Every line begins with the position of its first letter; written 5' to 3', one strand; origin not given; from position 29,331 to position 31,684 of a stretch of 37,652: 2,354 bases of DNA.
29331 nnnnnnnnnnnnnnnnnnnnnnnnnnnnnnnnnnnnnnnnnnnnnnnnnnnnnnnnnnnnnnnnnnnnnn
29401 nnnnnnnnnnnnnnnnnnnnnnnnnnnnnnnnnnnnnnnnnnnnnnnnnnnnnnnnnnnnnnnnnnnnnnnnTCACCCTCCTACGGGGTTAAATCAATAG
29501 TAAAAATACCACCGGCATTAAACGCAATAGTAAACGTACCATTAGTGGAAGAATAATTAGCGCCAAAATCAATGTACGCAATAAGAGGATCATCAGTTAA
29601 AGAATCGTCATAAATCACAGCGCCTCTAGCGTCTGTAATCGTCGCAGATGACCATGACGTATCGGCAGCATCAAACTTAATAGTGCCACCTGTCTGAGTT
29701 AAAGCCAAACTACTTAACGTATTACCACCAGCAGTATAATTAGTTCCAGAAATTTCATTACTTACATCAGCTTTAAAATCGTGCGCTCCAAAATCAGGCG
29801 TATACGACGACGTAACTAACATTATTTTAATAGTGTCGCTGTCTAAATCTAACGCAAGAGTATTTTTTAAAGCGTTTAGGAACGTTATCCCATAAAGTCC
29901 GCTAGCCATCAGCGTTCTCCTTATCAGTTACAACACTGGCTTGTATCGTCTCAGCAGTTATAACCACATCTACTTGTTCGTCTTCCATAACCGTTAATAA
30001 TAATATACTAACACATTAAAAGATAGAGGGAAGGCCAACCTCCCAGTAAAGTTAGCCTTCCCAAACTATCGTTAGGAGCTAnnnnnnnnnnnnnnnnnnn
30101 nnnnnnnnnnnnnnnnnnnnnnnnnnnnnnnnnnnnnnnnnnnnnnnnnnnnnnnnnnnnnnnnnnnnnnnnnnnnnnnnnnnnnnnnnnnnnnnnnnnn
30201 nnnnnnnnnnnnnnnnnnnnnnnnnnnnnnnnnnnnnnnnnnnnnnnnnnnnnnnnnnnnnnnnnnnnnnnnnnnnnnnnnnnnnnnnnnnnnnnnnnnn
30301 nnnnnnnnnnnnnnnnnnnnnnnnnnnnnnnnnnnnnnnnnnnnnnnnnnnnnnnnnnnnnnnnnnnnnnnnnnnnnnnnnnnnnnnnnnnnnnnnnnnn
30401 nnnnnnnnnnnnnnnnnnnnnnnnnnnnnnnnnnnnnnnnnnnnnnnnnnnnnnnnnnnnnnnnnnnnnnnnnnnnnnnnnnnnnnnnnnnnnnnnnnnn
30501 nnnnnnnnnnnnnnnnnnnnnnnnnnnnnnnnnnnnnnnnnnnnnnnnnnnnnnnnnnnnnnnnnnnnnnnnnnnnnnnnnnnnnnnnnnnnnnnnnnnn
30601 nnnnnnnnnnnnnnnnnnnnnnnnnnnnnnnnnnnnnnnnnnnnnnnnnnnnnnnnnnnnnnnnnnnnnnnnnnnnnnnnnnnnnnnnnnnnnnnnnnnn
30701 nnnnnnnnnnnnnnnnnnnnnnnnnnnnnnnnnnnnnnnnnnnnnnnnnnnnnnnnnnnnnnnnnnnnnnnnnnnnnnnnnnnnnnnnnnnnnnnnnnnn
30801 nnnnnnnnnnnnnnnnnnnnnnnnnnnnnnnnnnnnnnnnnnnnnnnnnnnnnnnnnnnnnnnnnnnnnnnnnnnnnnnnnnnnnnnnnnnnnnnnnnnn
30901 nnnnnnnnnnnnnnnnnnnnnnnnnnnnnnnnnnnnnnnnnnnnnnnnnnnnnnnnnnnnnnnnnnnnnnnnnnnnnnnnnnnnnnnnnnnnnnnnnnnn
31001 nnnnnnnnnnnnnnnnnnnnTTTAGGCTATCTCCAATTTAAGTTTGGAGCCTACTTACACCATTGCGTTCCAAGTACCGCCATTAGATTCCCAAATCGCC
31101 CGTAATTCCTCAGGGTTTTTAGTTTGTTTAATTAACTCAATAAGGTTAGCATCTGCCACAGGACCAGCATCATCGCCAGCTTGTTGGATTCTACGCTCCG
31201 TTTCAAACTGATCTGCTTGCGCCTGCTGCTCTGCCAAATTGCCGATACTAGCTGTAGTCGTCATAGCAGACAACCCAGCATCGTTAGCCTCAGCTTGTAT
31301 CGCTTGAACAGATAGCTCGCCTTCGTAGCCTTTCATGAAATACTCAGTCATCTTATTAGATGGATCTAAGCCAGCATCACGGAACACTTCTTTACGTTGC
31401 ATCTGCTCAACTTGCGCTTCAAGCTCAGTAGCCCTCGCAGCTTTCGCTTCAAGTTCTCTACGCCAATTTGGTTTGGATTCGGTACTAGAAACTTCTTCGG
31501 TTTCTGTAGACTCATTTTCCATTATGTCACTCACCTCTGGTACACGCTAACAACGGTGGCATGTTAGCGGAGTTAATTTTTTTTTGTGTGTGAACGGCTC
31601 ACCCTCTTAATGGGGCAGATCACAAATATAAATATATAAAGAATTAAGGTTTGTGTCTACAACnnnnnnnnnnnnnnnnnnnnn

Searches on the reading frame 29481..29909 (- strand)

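Call 8: search_protein_families(library=phrogs, proteins=[window:29481-29909:-], max_evalue=0.01)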
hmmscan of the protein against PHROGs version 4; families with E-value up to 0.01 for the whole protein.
window:29481-29909:- (142 aa): 1 family
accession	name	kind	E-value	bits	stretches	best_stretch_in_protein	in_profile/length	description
phrog_644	-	unknown function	2.3e-32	113.2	1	1-140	4-144/174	-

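Call 99: search_protein_families(library=pfam, proteins=[window:29481-29909:-], max_evalue=0.01)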
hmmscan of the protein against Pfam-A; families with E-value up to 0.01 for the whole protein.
window:29481-29909:- (142 aa): 0 families

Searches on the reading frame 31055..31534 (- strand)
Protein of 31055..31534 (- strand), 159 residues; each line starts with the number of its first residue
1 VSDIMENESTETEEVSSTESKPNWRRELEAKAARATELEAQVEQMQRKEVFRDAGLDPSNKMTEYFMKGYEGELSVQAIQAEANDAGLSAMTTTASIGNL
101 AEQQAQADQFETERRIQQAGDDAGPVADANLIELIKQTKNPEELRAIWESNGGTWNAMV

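Call 8: search_protein_families(library=phrogs, proteins=[window:31055-31534:-], max_evalue=0.01)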
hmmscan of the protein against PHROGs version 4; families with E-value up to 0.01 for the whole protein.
window:31055-31534:- (159 aa): 2 families
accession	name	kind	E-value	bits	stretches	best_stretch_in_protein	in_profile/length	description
phrog_7813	-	unknown function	1.1e-09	39.7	1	1-150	1-148/151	-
phrog_22996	-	unknown function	0.0043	18.3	0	19-49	9-39/70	-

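Call 99: search_protein_families(library=pfam, proteins=[window:31055-31534:-], max_evalue=0.01)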
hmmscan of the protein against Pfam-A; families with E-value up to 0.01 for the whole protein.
window:31055-31534:- (159 aa): 0 families
